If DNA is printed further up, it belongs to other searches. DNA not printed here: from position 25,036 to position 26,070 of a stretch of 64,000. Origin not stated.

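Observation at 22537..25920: Orphan HerA-like ATPase operon without a NurA partner: two unknown upstream genes and a DUF2905 tail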

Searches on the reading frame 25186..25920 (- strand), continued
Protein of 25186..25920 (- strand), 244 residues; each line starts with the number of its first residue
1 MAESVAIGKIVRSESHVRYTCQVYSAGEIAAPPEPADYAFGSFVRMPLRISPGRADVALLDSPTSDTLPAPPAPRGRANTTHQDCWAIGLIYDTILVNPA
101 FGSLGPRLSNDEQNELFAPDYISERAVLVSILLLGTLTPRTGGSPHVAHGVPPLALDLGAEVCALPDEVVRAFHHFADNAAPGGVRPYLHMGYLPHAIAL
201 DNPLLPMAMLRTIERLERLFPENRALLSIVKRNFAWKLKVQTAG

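Call 55: list_cluster_members(proteins=[P0129, P0131, P0133, P0142, P0150, P0158, P0193, P0212, P0219, P0232])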
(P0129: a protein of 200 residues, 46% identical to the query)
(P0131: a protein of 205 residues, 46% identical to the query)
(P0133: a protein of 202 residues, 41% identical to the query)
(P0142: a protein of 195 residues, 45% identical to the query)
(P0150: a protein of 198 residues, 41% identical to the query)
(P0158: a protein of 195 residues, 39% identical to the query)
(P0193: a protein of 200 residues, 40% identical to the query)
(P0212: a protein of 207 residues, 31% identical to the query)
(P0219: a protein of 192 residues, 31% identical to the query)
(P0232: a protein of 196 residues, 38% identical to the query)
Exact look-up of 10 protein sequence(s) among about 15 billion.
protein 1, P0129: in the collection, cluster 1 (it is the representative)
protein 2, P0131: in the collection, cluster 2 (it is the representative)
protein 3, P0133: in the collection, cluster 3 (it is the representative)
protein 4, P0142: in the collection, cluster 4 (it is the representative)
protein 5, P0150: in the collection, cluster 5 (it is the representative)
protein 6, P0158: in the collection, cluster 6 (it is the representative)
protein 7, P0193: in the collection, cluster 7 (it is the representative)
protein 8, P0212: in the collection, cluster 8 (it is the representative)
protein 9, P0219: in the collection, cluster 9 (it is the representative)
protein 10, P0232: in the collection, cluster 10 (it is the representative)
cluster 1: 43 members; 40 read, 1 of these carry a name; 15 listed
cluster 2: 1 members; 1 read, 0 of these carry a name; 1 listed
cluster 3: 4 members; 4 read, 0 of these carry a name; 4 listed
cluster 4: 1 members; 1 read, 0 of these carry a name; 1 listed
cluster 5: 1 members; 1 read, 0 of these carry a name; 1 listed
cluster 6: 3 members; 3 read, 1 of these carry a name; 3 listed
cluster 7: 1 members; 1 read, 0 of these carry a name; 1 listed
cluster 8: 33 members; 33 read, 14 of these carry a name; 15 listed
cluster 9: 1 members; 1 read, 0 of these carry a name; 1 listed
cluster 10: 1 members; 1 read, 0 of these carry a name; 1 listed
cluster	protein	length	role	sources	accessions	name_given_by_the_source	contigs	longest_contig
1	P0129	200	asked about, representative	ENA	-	-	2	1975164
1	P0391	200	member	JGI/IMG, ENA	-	hypothetical protein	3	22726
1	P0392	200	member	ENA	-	-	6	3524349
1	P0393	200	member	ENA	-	-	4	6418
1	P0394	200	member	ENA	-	-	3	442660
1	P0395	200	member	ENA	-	-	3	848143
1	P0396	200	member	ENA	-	-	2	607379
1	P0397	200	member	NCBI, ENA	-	-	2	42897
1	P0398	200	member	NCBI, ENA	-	-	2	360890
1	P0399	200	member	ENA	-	-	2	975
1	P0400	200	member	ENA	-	-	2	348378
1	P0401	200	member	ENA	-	-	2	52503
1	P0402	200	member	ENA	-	-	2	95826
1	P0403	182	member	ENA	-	-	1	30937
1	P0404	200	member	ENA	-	-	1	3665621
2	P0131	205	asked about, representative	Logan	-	-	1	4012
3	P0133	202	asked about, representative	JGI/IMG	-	-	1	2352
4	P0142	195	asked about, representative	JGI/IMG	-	-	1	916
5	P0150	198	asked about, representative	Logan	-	-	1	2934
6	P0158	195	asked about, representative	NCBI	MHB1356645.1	MAG: hypothetical protein ACYCZF_11800 [Anaerolineae bacterium]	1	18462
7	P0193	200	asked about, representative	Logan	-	-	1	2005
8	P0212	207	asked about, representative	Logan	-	-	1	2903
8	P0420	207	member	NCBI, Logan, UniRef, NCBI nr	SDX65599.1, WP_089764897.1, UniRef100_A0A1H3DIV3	hypothetical protein [Halobellus clavatus] | DUF8166 domain-containing protein n=1 Tax=Halobellus clavatus TaxID=660517 ...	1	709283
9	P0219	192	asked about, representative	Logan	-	-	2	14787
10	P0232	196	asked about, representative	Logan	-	-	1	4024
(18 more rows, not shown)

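Call 56: find_encoding_contigs(protein=P0420, flank=8000, max_places=2)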
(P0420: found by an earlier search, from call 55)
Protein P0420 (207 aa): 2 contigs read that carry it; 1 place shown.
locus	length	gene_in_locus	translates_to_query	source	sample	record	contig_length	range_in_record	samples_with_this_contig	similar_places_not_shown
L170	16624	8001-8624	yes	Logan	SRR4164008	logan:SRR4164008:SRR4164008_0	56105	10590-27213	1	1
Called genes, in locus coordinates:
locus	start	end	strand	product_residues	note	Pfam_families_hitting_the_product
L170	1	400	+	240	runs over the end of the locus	-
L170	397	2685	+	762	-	PF02171:Piwi (faint)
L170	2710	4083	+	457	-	PF00149:Metallophos, PF12850:Metallophos_2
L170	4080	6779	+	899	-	-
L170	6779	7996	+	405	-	PF09376:NurA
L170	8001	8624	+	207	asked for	PF26500:DUF8166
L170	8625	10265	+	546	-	PF01935:DUF87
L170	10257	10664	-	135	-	-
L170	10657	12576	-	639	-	PF10412:TrwB_AAD_bind (weak), PF12696:TraG-D_C (weak)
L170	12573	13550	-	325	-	PF26449:DUF8128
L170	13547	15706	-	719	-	PF26593:TraC-like, PF13401:AAA_22 (faint), PF12846:AAA_10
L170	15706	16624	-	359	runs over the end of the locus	PF19590:TrbL_3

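Call 57: find_encoding_contigs(protein=P0158, flank=8000, max_places=1)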
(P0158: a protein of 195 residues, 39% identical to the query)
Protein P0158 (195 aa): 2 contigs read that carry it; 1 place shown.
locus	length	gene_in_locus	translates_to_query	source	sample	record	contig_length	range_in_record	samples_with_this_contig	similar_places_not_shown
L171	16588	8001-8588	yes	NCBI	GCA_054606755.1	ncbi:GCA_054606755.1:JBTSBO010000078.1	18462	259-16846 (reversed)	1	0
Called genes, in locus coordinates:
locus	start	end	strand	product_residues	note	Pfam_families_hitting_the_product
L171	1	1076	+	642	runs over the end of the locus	PF16927:HisKA_7TM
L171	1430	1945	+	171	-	PF00462:Glutaredoxin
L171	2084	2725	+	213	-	PF14229:DUF4332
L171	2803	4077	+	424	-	PF00149:Metallophos, PF12850:Metallophos_2 (weak)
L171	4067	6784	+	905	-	PF02463:SMC_N, PF13175:AAA_15, PF13304:AAA_21, PF13476:AAA_23, PF13555:AAA_29 (weak), PF02463:SMC_N, PF13304:AAA_21 (weak)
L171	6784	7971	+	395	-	PF09376:NurA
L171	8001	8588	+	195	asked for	PF26500:DUF8166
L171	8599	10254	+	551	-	PF01935:DUF87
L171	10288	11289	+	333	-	PF00288:GHMP_kinases_N, PF08544:GHMP_kinases_C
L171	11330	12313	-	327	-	PF00248:Aldo_ket_red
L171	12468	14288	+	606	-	PF02743:dCache_1, PF00672:HAMP, PF07730:HisKA_3, PF02518:HATPase_c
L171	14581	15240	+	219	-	PF00072:Response_reg, PF00196:GerE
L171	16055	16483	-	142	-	-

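Call 64: search_dna_similar(query=P0420, collection=plasmids, mode=protein, max_evalue=0.001, max_rows=20)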
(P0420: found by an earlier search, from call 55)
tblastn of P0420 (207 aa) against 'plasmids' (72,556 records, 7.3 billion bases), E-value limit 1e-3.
Records with a match: 4; places in all: 4; records where one place covers at least 80% of the query: 4.
Best place of each record, by identity: <60% 4.
By first word of the organism name: Halobaculum 1; Natrinema 1; halophilic 1; Halorussus 1.
By predicted mobility (MOB-suite, as given by PLSDB): non-mobilizable 4.
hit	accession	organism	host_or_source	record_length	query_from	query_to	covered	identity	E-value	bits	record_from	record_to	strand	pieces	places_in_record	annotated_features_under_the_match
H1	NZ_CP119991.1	Halobaculum marinum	cell culture,sediment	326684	9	203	94%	46.2%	2e-49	178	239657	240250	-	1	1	hypothetical protein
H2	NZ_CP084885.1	Natrinema zhouii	pure culture,Salt mine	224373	3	202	97%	44.6%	9e-53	188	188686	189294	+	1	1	hypothetical protein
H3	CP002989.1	halophilic archaeon DL31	-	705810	5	202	96%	43.7%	1e-47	173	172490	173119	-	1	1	hypothetical protein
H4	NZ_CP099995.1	Halorussus salilacus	cell culture,Substrate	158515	2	203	98%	35.3%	7e-31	125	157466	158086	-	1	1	hypothetical protein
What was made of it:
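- In haloarchaea the cassette is on megaplasmids or a conjugative element (call 64).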

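Call 65: get_annotated_region(hit=H2, flank=10000)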
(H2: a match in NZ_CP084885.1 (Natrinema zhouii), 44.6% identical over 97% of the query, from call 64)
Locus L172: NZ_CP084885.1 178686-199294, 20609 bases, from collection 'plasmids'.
description: Natrinema zhouii strain YPL30 plasmid unnamed4, complete sequence
organism: Natrinema zhouii (NCBI taxid 1710539)
taxonomy: Archaea; Euryarchaeota; Halobacteria; Halobacteriales; Natrialbaceae; Natrinema; Natrinema zhouii
host: -; source: pure culture,Salt mine; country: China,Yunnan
typing (MOB-suite, as given by PLSDB): non-mobilizable; mating-pair formation MPF_T
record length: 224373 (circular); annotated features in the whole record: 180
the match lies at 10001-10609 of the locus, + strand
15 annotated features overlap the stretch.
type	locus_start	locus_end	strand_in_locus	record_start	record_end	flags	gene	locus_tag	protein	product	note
CDS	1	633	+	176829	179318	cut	-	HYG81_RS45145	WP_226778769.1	TerB N-terminal domain-containing protein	-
CDS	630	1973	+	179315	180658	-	-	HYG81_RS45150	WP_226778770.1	ATP-binding protein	-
CDS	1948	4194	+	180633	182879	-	-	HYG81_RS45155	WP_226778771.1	DEAD/DEAH box helicase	-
CDS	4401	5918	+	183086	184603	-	-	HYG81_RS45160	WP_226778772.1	metallophosphoesterase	-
CDS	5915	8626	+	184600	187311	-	-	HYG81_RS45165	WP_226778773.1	SMC family ATPase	-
CDS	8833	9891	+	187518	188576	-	-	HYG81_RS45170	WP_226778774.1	DNA double-strand break repair nuclease NurA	-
CDS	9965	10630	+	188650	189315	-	-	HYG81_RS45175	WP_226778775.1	hypothetical protein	-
CDS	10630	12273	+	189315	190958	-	-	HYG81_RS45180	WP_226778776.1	ATP-binding protein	-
CDS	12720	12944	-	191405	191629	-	-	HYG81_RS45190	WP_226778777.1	hypothetical protein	-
CDS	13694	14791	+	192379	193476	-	-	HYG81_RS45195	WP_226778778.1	helix-turn-helix domain-containing protein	-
CDS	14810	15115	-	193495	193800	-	-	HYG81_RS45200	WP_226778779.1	hypothetical protein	-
CDS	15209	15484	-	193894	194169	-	-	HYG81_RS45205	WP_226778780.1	PadR family transcriptional regulator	-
CDS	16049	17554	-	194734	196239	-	-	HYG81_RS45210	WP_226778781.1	hypothetical protein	-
CDS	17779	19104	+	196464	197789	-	-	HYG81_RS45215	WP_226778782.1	DNA repair exonuclease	-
CDS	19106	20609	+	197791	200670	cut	-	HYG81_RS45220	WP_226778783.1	AAA family ATPase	-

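Call 76: search_protein_families(library=pfam, proteins=[P0194, P0270, P0229, P0146, P0227, P0123], max_evalue=0.01)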
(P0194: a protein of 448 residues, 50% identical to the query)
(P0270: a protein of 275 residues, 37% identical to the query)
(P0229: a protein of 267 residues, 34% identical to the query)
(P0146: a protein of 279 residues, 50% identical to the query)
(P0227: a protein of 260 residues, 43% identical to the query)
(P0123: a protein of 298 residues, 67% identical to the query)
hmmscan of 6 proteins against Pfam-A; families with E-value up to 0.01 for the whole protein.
P0194 (448 aa): 2 families
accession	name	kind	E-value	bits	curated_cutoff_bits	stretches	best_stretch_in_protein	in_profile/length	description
PF22740.1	PapZ_C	-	7.4e-22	78.2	27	1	356-444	31-120/121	RapZ C-terminal domain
PF00857.26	Isochorismatase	-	7.7e-07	29.8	27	1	109-169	2-67/175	Isochorismatase domain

P0270 (275 aa): 1 family
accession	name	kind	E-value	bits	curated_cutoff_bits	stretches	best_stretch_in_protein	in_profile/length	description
PF00749.27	tRNA-synt_1c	-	4.7e-40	137.9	23.4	1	6-168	138-294/314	tRNA synthetases class I (E and Q), catalytic domain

P0229 (267 aa): 0 families

P0146 (279 aa): 0 families

P0227 (260 aa): 0 families

P0123 (298 aa): 0 families

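Call 79: search_protein_families(library=pfam, proteins=[L020:384-1136:+, L020:1138-4425:-, L020:4580-5185:+, L020:5225-6220:+, L020:6217-7128:+, L065:29-1444:+, L065:1449-2762:-, L065:2847-3329:-, L065:4092-6299:-, L065:6554-7423:-], max_evalue=0.0001)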
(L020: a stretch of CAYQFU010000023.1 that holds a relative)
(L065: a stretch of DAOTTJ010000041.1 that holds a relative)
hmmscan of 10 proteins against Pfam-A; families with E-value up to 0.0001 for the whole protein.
L020:384-1136:+ (250 aa): 1 family
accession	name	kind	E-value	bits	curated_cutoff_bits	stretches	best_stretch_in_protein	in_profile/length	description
PF03301.18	Trp_dioxygenase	-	7.4e-29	101.6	34.9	2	9-130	6-135/346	Tryptophan 2,3-dioxygenase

L020:1138-4425:- (1095 aa): 6 families
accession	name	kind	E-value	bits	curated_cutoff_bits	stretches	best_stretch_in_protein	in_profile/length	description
PF02463.25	SMC_N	-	1.2e-19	71.1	40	1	68-1080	2-214/220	RecF/RecN/SMC N terminal domain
PF13476.12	AAA_23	-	1.8e-14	55.3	27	1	70-301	1-170/201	AAA domain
PF13304.12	AAA_21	-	2.8e-08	34.6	27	0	960-1065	192-300/304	AAA domain, putative AbiEii toxin, Type IV TA system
PF13558.12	SbcC_Walker_B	-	2.2e-05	25.1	27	0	994-1049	21-88/90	SbcC/RAD50-like, Walker B motif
PF13555.12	AAA_29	-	2.5e-05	24.4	27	1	69-109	2-43/61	P-loop containing region of AAA domain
PF00005.33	ABC_tran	-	3.6e-05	24.8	25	0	84-108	6-31/137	ABC transporter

L020:4580-5185:+ (201 aa): 3 families
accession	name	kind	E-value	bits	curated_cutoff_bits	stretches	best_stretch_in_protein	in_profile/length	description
PF02834.22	LigT_PEase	-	9.5e-27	93.5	23.3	2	17-94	8-87/87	LigT like Phosphoesterase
PF13563.12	2_5_RNA_ligase2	-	1.2e-17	64.8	27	1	36-176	20-148/152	2'-5' RNA ligase superfamily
PF10469.15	AKAP7_NLS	-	2.3e-08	34.6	24.4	1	36-137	37-150/208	AKAP7 2'5' RNA ligase-like domain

L020:5225-6220:+ (331 aa): 7 families
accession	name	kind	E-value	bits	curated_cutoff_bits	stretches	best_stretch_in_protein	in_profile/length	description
PF13280.12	WYL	-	8.2e-18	64.6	21.8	1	138-203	1-69/70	WYL domain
PF08279.18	HTH_11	-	2.6e-16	59.7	25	1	5-56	1-53/55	HTH domain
PF25583.1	WCX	-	3.5e-14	53.3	23.9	1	234-316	2-76/76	WCX domain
PF19187.6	HTH_PafC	-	6.4e-06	26.4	32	1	4-50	4-50/115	PafC helix-turn-helix domain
PF02082.26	Rrf2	-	2e-05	25.2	30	1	7-62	12-66/132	Iron-dependent Transcriptional regulator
PF08220.18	HTH_DeoR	-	3.8e-05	23.8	21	1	8-47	4-43/57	DeoR-like helix-turn-helix domain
PF21476.4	PF0610-like_N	-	4.9e-05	23.9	33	1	11-40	8-36/50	PF0610-like, N-terminal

L020:6217-7128:+ (303 aa): 2 families
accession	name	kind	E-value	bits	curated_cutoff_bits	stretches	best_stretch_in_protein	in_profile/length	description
PF00378.25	ECH_1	-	1.3e-36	126.6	27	1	48-240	5-199/251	Enoyl-CoA hydratase/isomerase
PF16113.10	ECH_2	-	1.7e-17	64.3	27.2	1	50-230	2-187/335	Enoyl-CoA hydratase/isomerase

L065:29-1444:+ (471 aa): 2 families
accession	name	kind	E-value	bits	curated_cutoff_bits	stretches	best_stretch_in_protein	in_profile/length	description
PF25451.1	SCP2_Rv3818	-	1.2e-48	164.7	28.2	1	248-363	3-119/119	Rv3818-like, SCP2-like domain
PF00355.32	Rieske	-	1.2e-09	38.4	20.3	1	378-419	39-78/88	Rieske [2Fe-2S] domain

L065:1449-2762:- (437 aa): 1 family
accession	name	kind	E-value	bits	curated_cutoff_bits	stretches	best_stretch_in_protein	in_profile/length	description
PF00149.33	Metallophos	-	2.5e-15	57.9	21.5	1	5-222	3-191/191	Calcineurin-like phosphoesterase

L065:2847-3329:- (160 aa): 0 families

L065:4092-6299:- (735 aa): 1 family
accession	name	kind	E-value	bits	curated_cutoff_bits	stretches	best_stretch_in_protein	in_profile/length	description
PF13231.12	PMT_2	-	3.8e-10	40.7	26.1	1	100-254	3-160/160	Dolichyl-phosphate-mannose-protein mannosyltransferase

L065:6554-7423:- (289 aa): 1 family
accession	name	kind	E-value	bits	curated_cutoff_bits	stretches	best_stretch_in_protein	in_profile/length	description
PF00483.29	NTP_transferase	-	4.3e-27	95.7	21.2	1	6-264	2-239/245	Nucleotidyl transferase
